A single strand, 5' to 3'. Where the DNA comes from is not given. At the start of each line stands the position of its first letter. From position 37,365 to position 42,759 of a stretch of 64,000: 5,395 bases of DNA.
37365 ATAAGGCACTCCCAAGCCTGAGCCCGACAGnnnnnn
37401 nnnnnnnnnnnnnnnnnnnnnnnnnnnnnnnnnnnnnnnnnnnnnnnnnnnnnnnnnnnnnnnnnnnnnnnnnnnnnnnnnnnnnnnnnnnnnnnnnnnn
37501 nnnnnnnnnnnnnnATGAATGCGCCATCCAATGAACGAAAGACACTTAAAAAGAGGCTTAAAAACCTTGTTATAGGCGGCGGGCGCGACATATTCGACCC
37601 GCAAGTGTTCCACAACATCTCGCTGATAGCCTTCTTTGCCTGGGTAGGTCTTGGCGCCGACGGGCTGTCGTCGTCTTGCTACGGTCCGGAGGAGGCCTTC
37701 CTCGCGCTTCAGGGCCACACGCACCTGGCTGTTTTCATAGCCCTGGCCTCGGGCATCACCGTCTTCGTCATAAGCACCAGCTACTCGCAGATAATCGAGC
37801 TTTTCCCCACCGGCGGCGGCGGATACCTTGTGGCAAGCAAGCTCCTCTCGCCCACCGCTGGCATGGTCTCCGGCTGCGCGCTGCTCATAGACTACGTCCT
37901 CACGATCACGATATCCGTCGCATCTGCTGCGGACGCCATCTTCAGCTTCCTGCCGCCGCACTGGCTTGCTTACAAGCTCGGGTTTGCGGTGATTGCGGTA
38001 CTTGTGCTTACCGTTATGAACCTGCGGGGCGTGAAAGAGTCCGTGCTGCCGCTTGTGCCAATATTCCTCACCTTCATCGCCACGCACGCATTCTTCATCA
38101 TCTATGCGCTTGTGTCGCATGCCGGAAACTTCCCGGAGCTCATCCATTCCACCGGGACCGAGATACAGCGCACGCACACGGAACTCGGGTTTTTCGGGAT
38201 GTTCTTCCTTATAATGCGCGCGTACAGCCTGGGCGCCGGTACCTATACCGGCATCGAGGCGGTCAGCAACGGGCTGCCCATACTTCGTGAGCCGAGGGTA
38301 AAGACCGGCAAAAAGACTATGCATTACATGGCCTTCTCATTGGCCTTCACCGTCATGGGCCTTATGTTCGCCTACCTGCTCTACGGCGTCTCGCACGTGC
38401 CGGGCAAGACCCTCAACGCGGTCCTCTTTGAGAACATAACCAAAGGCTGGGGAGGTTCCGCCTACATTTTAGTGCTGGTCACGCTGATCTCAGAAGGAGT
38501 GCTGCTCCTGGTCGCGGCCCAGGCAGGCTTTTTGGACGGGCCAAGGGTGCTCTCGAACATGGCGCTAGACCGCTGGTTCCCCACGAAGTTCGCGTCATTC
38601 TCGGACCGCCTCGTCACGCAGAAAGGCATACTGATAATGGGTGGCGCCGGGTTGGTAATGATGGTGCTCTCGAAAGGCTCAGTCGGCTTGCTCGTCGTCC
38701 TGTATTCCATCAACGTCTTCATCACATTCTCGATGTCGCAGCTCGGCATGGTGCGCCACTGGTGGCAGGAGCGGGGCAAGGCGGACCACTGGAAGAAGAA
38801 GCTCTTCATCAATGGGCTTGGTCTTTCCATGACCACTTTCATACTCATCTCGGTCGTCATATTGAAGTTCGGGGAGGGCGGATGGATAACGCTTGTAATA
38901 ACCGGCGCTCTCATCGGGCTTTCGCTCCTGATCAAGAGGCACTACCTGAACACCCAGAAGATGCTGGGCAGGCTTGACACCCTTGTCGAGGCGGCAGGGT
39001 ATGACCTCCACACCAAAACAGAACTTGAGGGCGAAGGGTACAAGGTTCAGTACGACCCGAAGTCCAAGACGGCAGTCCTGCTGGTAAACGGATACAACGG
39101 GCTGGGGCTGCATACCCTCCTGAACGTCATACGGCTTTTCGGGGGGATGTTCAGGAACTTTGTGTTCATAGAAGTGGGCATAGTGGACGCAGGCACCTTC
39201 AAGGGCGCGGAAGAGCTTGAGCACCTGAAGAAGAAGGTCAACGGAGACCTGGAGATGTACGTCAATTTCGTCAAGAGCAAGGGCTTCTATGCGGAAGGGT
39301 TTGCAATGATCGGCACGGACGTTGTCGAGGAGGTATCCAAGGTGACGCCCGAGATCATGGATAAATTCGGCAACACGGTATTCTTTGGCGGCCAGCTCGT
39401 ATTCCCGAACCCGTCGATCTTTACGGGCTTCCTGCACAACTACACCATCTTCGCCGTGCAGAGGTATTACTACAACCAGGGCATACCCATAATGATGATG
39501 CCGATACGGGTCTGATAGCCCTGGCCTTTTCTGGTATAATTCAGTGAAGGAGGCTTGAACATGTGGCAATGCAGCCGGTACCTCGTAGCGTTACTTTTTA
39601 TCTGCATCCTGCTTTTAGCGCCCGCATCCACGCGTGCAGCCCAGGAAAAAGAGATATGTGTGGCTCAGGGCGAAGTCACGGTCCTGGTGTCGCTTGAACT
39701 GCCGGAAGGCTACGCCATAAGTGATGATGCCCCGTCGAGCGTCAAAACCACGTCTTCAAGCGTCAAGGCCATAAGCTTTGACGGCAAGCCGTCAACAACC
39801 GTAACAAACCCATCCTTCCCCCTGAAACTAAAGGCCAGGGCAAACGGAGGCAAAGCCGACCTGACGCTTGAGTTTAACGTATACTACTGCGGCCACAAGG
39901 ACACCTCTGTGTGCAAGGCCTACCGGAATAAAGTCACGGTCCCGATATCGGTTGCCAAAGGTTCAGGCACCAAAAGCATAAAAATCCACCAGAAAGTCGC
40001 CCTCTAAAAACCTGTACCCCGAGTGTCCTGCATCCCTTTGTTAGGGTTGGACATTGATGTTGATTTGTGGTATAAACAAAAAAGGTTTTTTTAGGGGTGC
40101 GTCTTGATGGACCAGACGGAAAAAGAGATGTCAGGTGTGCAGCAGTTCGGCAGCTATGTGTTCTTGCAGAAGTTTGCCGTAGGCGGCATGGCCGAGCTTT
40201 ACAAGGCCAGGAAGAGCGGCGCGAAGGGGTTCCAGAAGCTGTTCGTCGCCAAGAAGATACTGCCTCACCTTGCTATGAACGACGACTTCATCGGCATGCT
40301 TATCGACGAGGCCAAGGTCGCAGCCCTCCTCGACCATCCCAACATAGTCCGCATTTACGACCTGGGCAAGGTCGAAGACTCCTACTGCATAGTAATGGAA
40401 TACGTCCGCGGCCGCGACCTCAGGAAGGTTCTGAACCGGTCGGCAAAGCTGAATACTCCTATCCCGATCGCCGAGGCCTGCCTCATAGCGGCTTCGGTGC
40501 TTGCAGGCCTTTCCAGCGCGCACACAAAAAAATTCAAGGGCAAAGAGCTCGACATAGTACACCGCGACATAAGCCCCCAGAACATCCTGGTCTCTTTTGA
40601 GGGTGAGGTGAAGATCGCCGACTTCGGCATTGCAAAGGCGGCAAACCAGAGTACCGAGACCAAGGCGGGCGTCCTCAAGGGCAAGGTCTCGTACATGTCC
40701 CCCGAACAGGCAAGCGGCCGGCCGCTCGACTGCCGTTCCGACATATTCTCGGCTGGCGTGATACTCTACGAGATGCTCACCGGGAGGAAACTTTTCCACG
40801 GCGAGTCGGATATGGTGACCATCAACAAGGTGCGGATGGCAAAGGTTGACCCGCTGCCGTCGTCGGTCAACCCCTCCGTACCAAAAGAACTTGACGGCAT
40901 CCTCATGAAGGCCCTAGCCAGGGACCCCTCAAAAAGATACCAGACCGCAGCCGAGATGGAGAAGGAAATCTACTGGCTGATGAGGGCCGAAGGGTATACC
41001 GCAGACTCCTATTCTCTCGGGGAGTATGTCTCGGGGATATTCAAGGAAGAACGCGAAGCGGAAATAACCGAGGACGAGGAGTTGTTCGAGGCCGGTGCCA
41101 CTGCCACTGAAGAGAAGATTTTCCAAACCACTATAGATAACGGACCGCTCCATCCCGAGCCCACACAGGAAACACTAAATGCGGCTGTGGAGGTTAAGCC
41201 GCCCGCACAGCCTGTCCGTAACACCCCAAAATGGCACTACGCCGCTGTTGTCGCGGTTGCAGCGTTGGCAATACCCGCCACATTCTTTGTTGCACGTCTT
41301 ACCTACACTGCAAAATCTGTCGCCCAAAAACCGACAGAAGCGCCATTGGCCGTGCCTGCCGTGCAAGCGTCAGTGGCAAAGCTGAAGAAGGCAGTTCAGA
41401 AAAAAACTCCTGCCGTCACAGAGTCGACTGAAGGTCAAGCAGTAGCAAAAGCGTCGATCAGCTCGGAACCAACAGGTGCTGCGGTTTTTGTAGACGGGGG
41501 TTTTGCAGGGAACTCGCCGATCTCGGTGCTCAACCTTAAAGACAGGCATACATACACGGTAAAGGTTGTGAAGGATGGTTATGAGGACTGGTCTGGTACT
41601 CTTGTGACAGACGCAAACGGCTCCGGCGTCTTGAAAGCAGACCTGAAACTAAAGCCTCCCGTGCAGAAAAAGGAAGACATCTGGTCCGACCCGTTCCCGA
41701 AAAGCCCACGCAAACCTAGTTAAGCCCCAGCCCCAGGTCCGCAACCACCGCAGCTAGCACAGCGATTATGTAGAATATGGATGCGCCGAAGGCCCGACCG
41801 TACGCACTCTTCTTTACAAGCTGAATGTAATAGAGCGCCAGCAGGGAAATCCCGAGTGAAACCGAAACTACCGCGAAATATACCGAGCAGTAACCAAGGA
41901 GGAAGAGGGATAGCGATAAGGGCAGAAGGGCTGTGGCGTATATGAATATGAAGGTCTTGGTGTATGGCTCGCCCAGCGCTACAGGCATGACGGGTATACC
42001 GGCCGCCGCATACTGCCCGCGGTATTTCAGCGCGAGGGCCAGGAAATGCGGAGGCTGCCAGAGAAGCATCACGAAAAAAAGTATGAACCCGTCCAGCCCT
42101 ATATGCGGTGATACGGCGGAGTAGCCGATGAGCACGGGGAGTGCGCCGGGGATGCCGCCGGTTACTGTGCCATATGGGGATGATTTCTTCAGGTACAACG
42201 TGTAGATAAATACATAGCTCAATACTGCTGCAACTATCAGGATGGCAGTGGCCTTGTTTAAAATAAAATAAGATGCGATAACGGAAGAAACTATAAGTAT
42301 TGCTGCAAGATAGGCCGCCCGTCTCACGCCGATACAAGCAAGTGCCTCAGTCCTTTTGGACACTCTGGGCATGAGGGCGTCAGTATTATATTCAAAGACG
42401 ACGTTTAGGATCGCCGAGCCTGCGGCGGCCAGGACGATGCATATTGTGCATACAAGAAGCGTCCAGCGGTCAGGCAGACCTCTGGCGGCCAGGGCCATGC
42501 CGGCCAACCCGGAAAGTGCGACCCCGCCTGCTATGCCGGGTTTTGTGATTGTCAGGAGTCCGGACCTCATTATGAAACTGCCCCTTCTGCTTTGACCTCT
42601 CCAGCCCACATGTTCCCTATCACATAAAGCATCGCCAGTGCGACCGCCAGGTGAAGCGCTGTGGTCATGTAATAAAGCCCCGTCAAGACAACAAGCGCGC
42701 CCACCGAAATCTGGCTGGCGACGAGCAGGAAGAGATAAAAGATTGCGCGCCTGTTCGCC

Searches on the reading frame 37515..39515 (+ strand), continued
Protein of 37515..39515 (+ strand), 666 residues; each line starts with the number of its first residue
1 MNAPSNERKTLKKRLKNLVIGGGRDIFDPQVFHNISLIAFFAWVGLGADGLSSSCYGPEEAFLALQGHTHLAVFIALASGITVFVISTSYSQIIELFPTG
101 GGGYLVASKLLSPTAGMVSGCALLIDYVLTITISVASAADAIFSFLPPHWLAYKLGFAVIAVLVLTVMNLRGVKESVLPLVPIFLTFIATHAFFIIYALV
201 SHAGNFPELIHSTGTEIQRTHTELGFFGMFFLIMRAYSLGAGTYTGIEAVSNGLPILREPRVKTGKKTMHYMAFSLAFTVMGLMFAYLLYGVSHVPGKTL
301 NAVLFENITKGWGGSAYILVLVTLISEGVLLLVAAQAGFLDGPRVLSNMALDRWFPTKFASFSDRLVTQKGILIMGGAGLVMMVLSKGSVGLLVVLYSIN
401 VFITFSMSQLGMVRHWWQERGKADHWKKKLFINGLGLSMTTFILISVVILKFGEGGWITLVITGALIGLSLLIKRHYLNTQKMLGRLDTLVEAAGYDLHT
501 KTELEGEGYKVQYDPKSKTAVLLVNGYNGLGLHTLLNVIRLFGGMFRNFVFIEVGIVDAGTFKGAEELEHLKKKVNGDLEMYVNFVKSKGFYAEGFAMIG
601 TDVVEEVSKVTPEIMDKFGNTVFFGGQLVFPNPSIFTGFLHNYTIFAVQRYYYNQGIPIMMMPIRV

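Call 59: find_encoding_contigs(protein=P0005, flank=3000, max_places=1)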
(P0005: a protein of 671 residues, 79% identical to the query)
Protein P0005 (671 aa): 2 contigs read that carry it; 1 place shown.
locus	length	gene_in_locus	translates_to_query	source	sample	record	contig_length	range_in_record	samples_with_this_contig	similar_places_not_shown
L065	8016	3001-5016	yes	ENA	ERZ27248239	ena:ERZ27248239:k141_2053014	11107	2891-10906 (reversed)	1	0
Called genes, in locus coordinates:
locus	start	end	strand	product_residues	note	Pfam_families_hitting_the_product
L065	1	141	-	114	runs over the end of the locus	?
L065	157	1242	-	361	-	PF01758:SBF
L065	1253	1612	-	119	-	PF12840:HTH_20, PF01022:HTH_5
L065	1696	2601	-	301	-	PF01734:Patatin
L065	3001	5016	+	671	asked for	PF13520:AA_permease_2, PF00324:AA_permease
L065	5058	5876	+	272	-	PF07313:AmiA-like (faint)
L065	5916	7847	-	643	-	PF04773:FecR, PF20245:DUF6600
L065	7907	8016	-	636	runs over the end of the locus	PF04773:FecR, PF20245:DUF6600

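Call 60: find_encoding_contigs(protein=P0010, flank=3000, max_places=1)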
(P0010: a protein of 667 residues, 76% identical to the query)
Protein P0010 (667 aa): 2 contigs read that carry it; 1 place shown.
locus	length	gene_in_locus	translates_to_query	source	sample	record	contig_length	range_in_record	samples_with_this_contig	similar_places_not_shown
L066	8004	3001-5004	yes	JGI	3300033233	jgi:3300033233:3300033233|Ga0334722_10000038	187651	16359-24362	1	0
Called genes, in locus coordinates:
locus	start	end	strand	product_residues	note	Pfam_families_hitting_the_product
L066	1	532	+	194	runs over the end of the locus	-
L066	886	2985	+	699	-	PF13520:AA_permease_2, PF00324:AA_permease (weak)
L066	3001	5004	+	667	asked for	PF13520:AA_permease_2, PF00324:AA_permease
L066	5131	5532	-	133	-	PF13279:4HBT_2 (weak), PF03061:4HBT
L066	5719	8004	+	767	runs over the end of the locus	PF04773:FecR (weak), PF20245:DUF6600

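Call 61: find_encoding_contigs(protein=P0002, flank=3000, max_places=1)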
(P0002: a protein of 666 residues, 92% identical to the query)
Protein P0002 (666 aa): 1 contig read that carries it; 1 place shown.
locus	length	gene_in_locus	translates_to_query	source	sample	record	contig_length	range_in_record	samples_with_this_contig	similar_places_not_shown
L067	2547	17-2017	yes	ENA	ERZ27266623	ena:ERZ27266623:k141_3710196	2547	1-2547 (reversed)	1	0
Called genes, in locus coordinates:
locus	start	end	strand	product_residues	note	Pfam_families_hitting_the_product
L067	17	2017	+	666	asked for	PF13520:AA_permease_2, PF00324:AA_permease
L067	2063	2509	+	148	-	-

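Call 62: find_encoding_contigs(protein=P0003, flank=3000, max_places=1)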
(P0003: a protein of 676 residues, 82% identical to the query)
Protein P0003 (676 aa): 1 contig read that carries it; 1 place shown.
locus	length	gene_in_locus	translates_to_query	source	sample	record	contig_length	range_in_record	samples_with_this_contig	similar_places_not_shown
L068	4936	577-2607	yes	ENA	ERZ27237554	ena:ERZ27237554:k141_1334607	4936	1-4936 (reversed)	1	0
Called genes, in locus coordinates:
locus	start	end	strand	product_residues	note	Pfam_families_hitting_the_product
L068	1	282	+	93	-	?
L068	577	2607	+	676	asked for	PF13520:AA_permease_2, PF00324:AA_permease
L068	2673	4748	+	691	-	PF00989:PAS, PF08448:PAS_4 (weak), PF13426:PAS_9, PF00512:HisKA, PF02518:HATPase_c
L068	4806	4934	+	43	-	?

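Call 63: find_encoding_contigs(protein=P0004, flank=3000, max_places=1)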
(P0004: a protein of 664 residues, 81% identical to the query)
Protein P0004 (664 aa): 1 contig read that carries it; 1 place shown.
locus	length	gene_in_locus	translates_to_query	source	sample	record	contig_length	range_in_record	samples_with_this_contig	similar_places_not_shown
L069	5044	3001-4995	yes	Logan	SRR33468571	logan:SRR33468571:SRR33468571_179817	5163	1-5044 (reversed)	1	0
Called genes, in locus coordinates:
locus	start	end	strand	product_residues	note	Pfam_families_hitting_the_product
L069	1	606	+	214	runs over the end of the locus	PF03548:LolA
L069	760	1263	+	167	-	PF04461:YajQ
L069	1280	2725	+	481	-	PF00072:Response_reg, PF01590:GAF (weak), PF13185:GAF_2 (weak), PF13492:GAF_3, PF00990:GGDEF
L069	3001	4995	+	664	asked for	PF13520:AA_permease_2, PF00324:AA_permease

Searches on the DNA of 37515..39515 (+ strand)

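Call 12: search_rna_families(sources=[L046, L061, L002, L003, L004, L005, L006, L007, L008, L009, L010, L011, L012, L013, L014, L015, L016, L017, L018], threshold=gathering)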
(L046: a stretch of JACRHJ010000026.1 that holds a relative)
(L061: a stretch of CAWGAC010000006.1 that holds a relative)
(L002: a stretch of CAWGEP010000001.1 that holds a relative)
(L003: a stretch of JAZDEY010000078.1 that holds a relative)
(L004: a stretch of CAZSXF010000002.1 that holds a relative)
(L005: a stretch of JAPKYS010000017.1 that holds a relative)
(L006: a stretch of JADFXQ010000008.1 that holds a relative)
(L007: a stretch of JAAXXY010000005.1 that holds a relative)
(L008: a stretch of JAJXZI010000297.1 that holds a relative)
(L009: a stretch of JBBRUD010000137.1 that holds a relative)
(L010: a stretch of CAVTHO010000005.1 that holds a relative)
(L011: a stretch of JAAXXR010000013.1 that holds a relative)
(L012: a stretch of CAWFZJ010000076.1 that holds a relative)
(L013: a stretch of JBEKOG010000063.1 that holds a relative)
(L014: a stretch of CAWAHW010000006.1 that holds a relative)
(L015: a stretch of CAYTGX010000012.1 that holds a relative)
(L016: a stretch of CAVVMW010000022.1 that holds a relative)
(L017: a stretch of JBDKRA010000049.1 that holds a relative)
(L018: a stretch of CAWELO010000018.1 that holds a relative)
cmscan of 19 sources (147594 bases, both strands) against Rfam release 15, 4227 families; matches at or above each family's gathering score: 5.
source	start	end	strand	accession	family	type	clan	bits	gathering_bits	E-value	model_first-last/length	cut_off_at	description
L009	2706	2839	+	RF00379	c-di-AMP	Cis-reg; riboswitch;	-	99.4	38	5.3e-22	1-134/134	no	c-di-AMP riboswitch aptamer (ydaO/yuaA leader)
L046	2761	2901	+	RF00379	c-di-AMP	Cis-reg; riboswitch;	-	92.4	38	4.7e-20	1-134/134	no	c-di-AMP riboswitch aptamer (ydaO/yuaA leader)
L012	2725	2893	+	RF00379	c-di-AMP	Cis-reg; riboswitch;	-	66.1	38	9.4e-13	1-134/134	no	c-di-AMP riboswitch aptamer (ydaO/yuaA leader)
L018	2725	2894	+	RF00379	c-di-AMP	Cis-reg; riboswitch;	-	61.2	38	2.3e-11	1-134/134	no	c-di-AMP riboswitch aptamer (ydaO/yuaA leader)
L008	2719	2893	+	RF00379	c-di-AMP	Cis-reg; riboswitch;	-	56.4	38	4.7e-10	1-134/134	no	c-di-AMP riboswitch aptamer (ydaO/yuaA leader)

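Call 18: search_rna_families(sources=[L001, L019, L020, L021, L022, L023, L024, L025, L026, L027, L028, L029, L030, L031, L032, L033, L034, L035, L036, L037], threshold=gathering)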
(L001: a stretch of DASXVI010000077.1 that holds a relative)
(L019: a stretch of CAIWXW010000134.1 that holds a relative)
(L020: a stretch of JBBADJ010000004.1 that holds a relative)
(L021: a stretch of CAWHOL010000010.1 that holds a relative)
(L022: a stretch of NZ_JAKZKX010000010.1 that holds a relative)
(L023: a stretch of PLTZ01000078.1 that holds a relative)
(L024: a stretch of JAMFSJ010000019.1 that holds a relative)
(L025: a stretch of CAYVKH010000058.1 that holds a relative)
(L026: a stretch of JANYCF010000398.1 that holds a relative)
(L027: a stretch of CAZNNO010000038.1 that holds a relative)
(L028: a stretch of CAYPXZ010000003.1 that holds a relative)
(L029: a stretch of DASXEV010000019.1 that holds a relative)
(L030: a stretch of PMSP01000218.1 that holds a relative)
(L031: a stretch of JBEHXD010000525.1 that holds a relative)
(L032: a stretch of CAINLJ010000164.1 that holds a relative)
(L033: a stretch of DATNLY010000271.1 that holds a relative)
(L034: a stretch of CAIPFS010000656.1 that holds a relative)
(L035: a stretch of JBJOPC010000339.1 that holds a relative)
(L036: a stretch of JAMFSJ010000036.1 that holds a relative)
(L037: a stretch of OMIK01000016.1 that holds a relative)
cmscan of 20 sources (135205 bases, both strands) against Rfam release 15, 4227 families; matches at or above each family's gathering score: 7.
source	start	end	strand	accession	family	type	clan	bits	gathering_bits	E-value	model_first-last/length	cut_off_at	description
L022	2685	2818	+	RF00379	c-di-AMP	Cis-reg; riboswitch;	-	100.9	38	1.8e-22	1-134/134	no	c-di-AMP riboswitch aptamer (ydaO/yuaA leader)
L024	2782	2951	+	RF00379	c-di-AMP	Cis-reg; riboswitch;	-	58.9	38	8.7e-11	1-134/134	no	c-di-AMP riboswitch aptamer (ydaO/yuaA leader)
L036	860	1019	+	RF00379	c-di-AMP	Cis-reg; riboswitch;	-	58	38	1.6e-10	1-134/134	no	c-di-AMP riboswitch aptamer (ydaO/yuaA leader)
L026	2729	2901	+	RF00379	c-di-AMP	Cis-reg; riboswitch;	-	55.2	38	9.6e-10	1-134/134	no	c-di-AMP riboswitch aptamer (ydaO/yuaA leader)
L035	240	402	+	RF00379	c-di-AMP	Cis-reg; riboswitch;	-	54.6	38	1.4e-09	1-134/134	no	c-di-AMP riboswitch aptamer (ydaO/yuaA leader)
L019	2695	2858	+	RF00379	c-di-AMP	Cis-reg; riboswitch;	-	52.1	38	7.1e-09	1-134/134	no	c-di-AMP riboswitch aptamer (ydaO/yuaA leader)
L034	2679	2846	+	RF00379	c-di-AMP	Cis-reg; riboswitch;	-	49.4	38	4e-08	1-134/134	no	c-di-AMP riboswitch aptamer (ydaO/yuaA leader)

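Call 19: search_rna_families(sources=[L038, L039, L040, L041, L042, L044, L045, L047, L049, L050, L051, L052, L053, L055, L056, L057, L058, L060, L062, L063], threshold=gathering)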
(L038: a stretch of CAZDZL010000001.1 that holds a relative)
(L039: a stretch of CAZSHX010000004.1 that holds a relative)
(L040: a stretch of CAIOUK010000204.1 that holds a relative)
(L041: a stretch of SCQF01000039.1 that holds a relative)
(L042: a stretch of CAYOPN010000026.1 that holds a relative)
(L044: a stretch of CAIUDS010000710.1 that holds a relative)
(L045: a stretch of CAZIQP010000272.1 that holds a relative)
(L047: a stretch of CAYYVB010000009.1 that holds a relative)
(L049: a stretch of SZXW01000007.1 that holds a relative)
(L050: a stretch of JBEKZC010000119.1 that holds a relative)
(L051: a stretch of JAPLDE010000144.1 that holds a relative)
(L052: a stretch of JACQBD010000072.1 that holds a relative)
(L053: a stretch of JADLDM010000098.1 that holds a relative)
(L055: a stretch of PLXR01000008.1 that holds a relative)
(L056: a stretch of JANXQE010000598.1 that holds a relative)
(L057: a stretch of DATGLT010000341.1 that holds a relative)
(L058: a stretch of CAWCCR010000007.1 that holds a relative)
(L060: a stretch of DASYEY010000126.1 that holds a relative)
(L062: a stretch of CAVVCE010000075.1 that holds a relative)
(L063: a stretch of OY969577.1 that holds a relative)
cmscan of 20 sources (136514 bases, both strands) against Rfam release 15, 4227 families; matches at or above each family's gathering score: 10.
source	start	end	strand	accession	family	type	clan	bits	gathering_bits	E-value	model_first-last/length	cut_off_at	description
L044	2813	2942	+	RF00379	c-di-AMP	Cis-reg; riboswitch;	-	89.5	38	2.6e-19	1-134/134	no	c-di-AMP riboswitch aptamer (ydaO/yuaA leader)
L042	6259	6331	+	RF00005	tRNA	Gene; tRNA;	CL00001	74.9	29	3.1e-14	1-71/71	no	tRNA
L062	6444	6516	-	RF00005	tRNA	Gene; tRNA;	CL00001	73.6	29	6.7e-14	1-71/71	no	tRNA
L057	2114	2185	+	RF00005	tRNA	Gene; tRNA;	CL00001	69.2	29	1.1e-12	1-71/71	no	tRNA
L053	977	1050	-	RF00005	tRNA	Gene; tRNA;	CL00001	68.7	29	1.6e-12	1-71/71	no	tRNA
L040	2797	2957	+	RF00379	c-di-AMP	Cis-reg; riboswitch;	-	57.8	38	1.8e-10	1-134/134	no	c-di-AMP riboswitch aptamer (ydaO/yuaA leader)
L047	2718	2886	+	RF00379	c-di-AMP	Cis-reg; riboswitch;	-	57.6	38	2e-10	1-134/134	no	c-di-AMP riboswitch aptamer (ydaO/yuaA leader)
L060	2794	2956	+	RF00379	c-di-AMP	Cis-reg; riboswitch;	-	54.6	38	1.4e-09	1-134/134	no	c-di-AMP riboswitch aptamer (ydaO/yuaA leader)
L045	1611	1786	+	RF00379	c-di-AMP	Cis-reg; riboswitch;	-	53.7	38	2.6e-09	1-134/134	no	c-di-AMP riboswitch aptamer (ydaO/yuaA leader)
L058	1194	1312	-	RF02469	Ms_IGR-7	Gene; sRNA;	-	45.3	45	1.7e-05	1-118/118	no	Actinobacteria sRNA Ms_IGR-7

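Call 64: search_rna_families(sources=[L064, L065, L066, L068, L069], threshold=gathering)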
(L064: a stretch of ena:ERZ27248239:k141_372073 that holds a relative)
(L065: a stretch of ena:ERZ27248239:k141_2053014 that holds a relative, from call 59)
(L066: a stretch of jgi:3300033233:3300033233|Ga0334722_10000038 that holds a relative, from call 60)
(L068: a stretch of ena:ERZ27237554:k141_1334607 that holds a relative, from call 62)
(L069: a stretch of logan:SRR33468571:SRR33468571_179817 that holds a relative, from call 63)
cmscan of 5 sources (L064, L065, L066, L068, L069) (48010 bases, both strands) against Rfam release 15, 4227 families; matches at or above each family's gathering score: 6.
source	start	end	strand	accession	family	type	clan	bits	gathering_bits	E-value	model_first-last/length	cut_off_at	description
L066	747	887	+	RF00379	c-di-AMP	Cis-reg; riboswitch;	-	92.1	38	1.8e-20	1-134/134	no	c-di-AMP riboswitch aptamer (ydaO/yuaA leader)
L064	9786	9922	+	RF00379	c-di-AMP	Cis-reg; riboswitch;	-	91.1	38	3.4e-20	1-134/134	no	c-di-AMP riboswitch aptamer (ydaO/yuaA leader)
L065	2747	2884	+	RF00379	c-di-AMP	Cis-reg; riboswitch;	-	85.4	38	1.3e-18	1-134/134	no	c-di-AMP riboswitch aptamer (ydaO/yuaA leader)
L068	361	499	+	RF00379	c-di-AMP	Cis-reg; riboswitch;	-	84.1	38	3e-18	1-134/134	no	c-di-AMP riboswitch aptamer (ydaO/yuaA leader)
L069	2804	2941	+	RF00379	c-di-AMP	Cis-reg; riboswitch;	-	81.8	38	1.3e-17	1-134/134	no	c-di-AMP riboswitch aptamer (ydaO/yuaA leader)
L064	2779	2862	-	RF00005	tRNA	Gene; tRNA;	CL00001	56.1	29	1.6e-09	1-71/71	no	tRNA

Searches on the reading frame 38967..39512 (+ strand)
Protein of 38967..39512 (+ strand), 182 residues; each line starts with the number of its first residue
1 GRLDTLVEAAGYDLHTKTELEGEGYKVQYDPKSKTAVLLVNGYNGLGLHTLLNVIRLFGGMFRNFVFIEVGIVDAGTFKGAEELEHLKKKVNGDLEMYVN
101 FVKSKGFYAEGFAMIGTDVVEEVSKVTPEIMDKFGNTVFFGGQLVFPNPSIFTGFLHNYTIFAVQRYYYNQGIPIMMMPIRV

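Call 32: search_solved_structures(query=window:38967-39512:+, max_evalue=10, show_alignments=2)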
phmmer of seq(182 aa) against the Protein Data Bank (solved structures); distinct sequences matched with E-value up to 10: 0.

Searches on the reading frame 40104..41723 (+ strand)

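Call 16: search_protein_families(library=pfam, proteins=[window:40104-41723:+], max_evalue=0.00001)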
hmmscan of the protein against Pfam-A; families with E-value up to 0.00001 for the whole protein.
window:40104-41723:+ (539 aa): 3 families
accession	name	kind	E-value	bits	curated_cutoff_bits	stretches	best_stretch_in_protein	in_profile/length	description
PF00069.31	Pkinase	-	1.6e-43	149.4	31.7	1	26-283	9-256/263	Protein kinase domain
PF07714.23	PK_Tyr_Ser-Thr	-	5.1e-33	114.9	23.1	1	22-280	5-250/258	Protein tyrosine and serine/threonine kinase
PF08308.17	PEGA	-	9.3e-10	38.7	20.8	1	451-505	5-58/71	PEGA domain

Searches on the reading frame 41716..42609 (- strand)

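Call 16: search_protein_families(library=pfam, proteins=[window:41716-42609:-], max_evalue=0.00001)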
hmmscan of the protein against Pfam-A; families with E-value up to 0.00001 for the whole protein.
window:41716-42609:- (297 aa): 1 family
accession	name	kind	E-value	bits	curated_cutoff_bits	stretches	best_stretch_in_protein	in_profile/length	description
PF01040.23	UbiA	-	8.6e-42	143.6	34.2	1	32-267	3-234/250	UbiA prenyltransferase family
